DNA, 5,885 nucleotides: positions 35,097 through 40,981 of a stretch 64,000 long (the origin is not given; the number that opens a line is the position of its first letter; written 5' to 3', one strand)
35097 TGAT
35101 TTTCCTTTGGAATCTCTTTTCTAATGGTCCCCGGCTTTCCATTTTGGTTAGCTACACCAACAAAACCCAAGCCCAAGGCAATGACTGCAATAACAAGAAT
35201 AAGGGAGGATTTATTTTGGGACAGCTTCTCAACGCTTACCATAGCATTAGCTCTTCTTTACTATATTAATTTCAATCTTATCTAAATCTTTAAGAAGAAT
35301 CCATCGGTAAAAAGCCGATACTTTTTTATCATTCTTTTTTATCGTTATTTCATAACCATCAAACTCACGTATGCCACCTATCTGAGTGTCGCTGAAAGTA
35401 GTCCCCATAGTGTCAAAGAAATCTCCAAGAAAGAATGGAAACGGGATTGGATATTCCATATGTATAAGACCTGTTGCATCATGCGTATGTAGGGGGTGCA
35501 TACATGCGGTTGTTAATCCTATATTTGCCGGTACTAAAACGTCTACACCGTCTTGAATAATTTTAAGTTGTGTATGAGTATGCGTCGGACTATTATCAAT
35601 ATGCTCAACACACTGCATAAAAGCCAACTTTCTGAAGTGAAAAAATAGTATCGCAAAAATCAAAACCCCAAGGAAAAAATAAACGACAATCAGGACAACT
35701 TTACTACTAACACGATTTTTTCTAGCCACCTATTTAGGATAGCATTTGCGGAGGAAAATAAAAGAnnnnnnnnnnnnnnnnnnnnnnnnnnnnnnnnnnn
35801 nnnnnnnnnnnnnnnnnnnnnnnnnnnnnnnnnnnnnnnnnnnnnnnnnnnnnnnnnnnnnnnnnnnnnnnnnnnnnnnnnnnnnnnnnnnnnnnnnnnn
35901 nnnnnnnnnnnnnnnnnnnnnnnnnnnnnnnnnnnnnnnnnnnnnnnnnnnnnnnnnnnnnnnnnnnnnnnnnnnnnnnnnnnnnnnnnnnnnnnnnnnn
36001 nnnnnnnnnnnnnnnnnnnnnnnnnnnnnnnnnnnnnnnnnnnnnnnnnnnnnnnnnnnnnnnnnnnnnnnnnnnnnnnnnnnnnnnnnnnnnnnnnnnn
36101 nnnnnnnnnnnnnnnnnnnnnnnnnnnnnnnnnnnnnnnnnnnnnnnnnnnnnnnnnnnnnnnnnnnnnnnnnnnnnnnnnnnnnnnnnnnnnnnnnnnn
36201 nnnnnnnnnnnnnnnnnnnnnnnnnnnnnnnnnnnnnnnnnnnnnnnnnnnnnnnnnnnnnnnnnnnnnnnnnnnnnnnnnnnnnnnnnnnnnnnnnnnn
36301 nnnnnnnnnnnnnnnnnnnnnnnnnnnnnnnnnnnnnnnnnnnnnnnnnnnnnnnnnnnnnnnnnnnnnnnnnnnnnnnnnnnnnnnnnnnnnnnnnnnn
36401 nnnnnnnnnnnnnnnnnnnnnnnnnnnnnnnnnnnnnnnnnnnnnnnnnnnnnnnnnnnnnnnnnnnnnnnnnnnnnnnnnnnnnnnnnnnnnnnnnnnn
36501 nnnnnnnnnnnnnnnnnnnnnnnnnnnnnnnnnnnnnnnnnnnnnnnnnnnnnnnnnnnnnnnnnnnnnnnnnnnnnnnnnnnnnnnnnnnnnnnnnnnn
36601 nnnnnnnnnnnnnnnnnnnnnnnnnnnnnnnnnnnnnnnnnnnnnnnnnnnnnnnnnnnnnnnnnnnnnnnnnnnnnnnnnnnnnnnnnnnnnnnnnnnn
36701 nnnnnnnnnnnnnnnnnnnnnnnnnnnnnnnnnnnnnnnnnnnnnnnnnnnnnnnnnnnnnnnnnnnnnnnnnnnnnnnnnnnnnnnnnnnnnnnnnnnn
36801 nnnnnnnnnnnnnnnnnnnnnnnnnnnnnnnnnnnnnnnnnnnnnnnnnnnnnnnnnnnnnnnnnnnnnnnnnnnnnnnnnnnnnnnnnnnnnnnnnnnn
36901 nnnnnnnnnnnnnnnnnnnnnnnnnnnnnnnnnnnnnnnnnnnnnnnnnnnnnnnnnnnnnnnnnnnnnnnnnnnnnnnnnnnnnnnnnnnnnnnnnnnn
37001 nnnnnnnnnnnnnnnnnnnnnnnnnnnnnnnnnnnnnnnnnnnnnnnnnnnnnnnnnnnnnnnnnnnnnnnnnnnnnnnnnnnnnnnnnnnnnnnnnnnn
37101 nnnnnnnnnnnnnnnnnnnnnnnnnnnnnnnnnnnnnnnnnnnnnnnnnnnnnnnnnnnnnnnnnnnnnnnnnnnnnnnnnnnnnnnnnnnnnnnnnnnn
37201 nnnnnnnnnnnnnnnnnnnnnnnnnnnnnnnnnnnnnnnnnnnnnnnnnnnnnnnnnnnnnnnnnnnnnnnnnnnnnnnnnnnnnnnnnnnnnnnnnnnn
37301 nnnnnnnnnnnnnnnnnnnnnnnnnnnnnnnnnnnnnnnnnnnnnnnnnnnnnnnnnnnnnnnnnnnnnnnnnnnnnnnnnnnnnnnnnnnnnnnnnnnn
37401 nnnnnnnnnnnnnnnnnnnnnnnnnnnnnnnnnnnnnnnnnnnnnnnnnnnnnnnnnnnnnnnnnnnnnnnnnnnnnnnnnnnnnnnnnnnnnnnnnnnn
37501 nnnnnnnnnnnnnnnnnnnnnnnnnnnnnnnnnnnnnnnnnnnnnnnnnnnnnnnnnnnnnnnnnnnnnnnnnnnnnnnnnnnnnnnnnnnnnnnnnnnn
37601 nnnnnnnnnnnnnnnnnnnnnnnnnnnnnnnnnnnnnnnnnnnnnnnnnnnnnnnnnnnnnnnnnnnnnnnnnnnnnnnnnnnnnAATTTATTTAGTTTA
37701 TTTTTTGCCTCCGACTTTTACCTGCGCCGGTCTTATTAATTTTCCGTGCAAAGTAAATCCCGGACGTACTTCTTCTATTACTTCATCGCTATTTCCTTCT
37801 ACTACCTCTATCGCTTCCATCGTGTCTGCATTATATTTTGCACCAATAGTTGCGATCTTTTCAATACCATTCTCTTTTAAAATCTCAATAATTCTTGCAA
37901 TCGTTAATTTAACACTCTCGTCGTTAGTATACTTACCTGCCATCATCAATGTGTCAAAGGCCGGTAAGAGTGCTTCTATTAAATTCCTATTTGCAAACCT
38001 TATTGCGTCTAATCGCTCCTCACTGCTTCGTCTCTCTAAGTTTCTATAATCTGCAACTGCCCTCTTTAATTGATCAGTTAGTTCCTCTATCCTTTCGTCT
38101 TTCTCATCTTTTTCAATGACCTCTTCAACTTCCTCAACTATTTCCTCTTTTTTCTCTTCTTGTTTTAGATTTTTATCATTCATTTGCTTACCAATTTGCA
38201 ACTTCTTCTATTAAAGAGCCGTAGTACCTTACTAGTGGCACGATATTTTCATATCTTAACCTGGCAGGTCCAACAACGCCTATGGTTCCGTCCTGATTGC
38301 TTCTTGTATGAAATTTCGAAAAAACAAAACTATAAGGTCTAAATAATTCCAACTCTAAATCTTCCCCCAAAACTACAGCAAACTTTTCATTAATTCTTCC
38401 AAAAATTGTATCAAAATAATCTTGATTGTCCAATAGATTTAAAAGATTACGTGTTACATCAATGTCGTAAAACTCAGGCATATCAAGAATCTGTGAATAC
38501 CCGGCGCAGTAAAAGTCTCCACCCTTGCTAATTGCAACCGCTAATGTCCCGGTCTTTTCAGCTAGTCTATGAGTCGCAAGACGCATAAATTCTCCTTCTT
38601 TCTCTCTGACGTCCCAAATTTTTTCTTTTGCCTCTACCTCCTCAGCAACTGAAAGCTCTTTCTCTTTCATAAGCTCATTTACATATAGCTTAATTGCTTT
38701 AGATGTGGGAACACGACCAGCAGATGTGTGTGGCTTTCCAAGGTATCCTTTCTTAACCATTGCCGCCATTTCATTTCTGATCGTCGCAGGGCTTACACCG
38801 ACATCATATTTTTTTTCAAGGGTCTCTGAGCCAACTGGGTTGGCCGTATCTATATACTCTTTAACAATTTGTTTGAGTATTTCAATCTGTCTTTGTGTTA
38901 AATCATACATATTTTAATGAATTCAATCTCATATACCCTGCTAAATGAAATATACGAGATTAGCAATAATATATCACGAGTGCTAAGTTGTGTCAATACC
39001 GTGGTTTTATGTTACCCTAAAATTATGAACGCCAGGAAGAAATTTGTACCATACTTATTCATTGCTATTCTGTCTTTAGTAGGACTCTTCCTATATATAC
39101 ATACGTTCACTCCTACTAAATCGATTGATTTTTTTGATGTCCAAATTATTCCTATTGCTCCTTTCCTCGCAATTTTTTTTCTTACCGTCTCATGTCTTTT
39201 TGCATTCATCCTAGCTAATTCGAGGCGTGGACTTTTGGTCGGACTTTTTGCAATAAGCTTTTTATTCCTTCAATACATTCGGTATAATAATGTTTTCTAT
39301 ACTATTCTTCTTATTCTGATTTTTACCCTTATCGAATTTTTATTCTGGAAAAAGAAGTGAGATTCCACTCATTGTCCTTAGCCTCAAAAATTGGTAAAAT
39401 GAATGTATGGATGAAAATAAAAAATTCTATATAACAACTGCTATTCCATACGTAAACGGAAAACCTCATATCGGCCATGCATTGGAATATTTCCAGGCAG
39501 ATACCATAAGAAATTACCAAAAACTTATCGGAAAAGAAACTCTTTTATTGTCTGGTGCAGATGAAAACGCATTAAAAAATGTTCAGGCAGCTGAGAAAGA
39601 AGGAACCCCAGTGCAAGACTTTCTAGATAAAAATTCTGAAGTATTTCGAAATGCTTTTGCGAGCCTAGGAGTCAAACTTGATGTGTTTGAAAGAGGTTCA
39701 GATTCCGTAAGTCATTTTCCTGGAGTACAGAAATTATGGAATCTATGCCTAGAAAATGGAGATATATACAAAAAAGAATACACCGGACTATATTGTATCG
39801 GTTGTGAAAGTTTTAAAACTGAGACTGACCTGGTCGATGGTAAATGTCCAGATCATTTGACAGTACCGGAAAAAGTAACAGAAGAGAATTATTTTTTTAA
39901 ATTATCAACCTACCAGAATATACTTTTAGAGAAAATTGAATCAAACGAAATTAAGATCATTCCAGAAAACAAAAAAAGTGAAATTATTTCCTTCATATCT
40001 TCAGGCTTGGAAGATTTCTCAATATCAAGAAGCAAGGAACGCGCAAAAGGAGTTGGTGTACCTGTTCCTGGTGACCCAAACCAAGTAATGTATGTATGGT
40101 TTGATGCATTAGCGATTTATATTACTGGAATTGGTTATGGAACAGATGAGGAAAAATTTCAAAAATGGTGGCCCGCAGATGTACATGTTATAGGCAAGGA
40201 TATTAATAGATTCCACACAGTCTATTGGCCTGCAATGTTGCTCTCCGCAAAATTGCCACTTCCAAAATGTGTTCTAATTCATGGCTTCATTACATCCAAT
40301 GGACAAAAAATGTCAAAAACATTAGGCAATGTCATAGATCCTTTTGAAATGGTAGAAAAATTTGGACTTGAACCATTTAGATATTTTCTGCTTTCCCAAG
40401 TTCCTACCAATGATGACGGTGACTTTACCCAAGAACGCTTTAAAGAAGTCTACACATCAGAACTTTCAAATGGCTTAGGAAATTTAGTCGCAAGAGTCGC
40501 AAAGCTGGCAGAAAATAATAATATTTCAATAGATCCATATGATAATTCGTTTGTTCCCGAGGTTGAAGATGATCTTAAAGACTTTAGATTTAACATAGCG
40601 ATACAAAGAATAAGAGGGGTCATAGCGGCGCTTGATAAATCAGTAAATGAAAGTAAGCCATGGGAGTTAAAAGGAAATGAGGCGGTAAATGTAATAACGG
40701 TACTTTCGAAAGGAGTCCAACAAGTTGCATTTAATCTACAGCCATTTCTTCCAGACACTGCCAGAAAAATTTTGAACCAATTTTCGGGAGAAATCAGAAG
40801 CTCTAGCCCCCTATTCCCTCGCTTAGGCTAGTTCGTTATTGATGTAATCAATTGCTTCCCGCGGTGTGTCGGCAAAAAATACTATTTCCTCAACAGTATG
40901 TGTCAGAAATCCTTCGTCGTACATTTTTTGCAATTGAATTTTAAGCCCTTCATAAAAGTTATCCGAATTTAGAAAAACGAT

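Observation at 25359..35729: Seven-gene envelope module (His-rich membrane protein, 699-aa secreted protein, VirB2-like miniprotein, VirB6-like polytopic protein, Clp unfoldase, free prodomain, S8 subtilase) inserted inside the hrcA-grpE-dnaK ... dnaJ heat-shock string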

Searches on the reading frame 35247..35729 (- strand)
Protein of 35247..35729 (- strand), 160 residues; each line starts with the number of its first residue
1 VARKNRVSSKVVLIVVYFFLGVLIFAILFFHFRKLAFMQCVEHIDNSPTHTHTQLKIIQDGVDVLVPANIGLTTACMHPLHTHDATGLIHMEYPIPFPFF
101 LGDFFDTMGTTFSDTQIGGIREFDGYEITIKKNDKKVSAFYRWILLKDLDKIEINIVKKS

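Call 4: search_protein_families(library=pfam, proteins=[window:35247-35729:-], max_evalue=0.1)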
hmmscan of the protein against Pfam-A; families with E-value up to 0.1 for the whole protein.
window:35247-35729:- (160 aa): 0 families

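Call 5: search_protein_families(library=ncbifam, proteins=[window:35247-35729:-], max_evalue=0.1)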
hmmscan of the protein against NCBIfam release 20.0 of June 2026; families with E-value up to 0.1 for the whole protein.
window:35247-35729:- (160 aa): 0 families

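Call 49: find_homologous_proteins(query=window:35247-35729:-)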
Query window:35247-35729:- (160 aa): 73 proteins with E <= 0.001 among 108 candidates.
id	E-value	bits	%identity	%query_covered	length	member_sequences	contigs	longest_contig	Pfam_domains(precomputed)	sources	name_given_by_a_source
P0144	9.3e-79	281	100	77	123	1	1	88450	-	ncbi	-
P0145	9.7e-75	268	69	100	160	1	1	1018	-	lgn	-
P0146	5.6e-74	265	69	100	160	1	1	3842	-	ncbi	-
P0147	5.1e-73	262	70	94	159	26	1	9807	-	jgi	jgi:hypothetical protein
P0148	1.0e-60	222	66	89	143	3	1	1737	-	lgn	-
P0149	1.9e-60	221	58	99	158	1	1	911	-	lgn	-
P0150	6.5e-59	216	69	79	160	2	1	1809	-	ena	-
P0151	2.2e-58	214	59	95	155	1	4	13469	-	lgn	-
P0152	1.6e-55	205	55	99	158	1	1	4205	-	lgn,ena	-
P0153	6.9e-54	200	65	79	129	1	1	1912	-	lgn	-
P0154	3.0e-53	198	68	78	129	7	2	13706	-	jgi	-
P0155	3.5e-50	188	63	89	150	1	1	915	-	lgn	-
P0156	6.4e-47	177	54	93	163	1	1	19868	-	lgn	-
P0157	4.7e-46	174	54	89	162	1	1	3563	-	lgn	-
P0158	1.7e-41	160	51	89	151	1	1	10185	-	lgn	-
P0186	1.8e-13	68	38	66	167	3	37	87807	-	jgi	jgi:hypothetical protein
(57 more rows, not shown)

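Call 50: find_encoding_contigs(protein=P0186, flank=4000, max_places=3)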
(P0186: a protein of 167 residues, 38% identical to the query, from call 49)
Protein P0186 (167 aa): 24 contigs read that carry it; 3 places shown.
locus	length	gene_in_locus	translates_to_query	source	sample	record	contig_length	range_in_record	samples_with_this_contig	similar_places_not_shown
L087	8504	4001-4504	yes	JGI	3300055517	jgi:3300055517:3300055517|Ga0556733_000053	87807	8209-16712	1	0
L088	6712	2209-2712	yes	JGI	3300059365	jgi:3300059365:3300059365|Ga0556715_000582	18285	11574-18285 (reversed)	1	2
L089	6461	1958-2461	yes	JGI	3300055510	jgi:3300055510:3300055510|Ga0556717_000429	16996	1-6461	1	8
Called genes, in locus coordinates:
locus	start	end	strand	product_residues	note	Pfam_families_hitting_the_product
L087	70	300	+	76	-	-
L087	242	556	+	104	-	-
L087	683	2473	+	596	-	PF00009:GTP_EFTU, PF01926:MMR_HSR1, PF22042:EF-G_D2, PF03144:GTP_EFTU_D2, PF00679:EFG_C, PF21018:BipA_C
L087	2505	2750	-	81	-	-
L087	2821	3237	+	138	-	-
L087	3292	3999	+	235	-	PF13462:Thioredoxin_4, PF01323:DSBA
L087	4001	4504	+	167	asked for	-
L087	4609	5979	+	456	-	-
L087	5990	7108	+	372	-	PF07907:YibE_F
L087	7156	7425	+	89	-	PF02583:Trns_repr_metal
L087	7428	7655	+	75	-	PF03713:DUF305, PF13628:DUF4142 (faint)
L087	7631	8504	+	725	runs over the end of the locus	PF00122:E1-E2_ATPase, PF00702:Hydrolase, PF08282:Hydrolase_3 (faint)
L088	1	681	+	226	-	?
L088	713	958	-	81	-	-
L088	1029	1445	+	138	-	-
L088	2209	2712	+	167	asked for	-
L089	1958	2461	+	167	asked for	-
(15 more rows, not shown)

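Call 95: search_protein_families(library=padloc, proteins=[window:35247-35729:-], max_evalue=0.001)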
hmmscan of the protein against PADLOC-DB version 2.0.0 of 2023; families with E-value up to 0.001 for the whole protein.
window:35247-35729:- (160 aa): 0 families

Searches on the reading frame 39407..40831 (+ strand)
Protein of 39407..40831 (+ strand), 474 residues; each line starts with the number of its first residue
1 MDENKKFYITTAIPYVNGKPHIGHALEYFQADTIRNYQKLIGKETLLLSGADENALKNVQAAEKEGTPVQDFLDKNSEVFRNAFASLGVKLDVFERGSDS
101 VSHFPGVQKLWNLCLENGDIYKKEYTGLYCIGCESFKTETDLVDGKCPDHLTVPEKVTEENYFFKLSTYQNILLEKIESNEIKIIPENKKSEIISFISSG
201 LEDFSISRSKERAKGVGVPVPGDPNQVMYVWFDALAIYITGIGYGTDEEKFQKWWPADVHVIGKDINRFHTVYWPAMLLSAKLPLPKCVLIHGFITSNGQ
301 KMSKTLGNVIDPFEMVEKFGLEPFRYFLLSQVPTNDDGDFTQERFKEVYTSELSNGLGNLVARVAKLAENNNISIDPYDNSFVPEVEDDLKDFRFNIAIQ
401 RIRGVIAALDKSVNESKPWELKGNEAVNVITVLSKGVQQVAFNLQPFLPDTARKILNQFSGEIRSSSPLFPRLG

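Call 8: search_protein_families(library=pfam, proteins=[window:39407-40831:+], max_evalue=0.001)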
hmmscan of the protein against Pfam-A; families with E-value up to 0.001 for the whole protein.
window:39407-40831:+ (474 aa): 4 families
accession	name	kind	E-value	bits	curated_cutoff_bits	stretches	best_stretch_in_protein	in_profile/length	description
PF09334.17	tRNA-synt_1g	-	6.3e-95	318.6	20.1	2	154-364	176-390/391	tRNA synthetases class I (M)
PF00133.28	tRNA-synt_1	-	1.9e-32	113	22.7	2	226-332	297-406/414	tRNA synthetases class I (I, L, M and V)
PF01406.26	tRNA-synt_1e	-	4.9e-11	43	27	1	284-347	236-298/301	tRNA synthetases class I (C) catalytic domain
PF08264.19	Anticodon_1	-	0.00013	22.3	25.1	1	380-459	9-93/148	Anticodon-binding domain of tRNA ligase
